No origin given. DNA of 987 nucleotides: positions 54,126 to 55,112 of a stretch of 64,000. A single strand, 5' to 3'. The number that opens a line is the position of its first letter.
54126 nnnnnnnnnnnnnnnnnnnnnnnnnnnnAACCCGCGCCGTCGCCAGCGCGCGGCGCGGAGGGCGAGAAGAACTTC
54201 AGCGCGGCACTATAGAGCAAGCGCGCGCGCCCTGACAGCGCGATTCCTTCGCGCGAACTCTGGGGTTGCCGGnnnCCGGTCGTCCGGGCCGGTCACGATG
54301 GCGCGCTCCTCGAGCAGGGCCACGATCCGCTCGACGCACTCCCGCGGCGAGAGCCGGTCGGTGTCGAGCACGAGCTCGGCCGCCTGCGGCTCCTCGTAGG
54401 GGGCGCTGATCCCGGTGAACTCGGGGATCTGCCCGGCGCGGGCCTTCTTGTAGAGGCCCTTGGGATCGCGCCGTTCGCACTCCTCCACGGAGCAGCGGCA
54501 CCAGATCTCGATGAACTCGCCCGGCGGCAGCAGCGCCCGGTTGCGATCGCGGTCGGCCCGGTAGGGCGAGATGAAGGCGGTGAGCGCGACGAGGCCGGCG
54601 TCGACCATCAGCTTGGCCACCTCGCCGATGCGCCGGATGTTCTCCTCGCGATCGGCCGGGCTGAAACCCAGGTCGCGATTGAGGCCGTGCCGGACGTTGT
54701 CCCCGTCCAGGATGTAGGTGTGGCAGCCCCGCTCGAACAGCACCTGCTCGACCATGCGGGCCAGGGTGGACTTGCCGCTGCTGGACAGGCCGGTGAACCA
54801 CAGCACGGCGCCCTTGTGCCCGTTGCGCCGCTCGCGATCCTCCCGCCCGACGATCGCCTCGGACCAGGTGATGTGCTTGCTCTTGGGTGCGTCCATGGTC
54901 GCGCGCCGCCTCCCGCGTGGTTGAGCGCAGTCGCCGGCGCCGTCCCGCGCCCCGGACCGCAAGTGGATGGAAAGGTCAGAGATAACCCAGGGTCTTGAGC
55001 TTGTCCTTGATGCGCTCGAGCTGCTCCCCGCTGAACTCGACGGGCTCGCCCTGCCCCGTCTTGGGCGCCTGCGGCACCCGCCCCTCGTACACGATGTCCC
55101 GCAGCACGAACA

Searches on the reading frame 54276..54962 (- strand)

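Call 85: search_protein_families(library=pfam, proteins=[window:54276-54962:-], max_evalue=0.001)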
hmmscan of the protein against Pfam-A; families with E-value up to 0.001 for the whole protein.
window:54276-54962:- (229 aa): 2 families
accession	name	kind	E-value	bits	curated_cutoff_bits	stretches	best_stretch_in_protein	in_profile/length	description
PF01583.26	APS_kinase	-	6.3e-67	224.8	21.1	1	50-200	1-152/152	Adenylylsulphate kinase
PF13671.12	AAA_33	-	9.7e-05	23.1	27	1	53-165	1-114/143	AAA domain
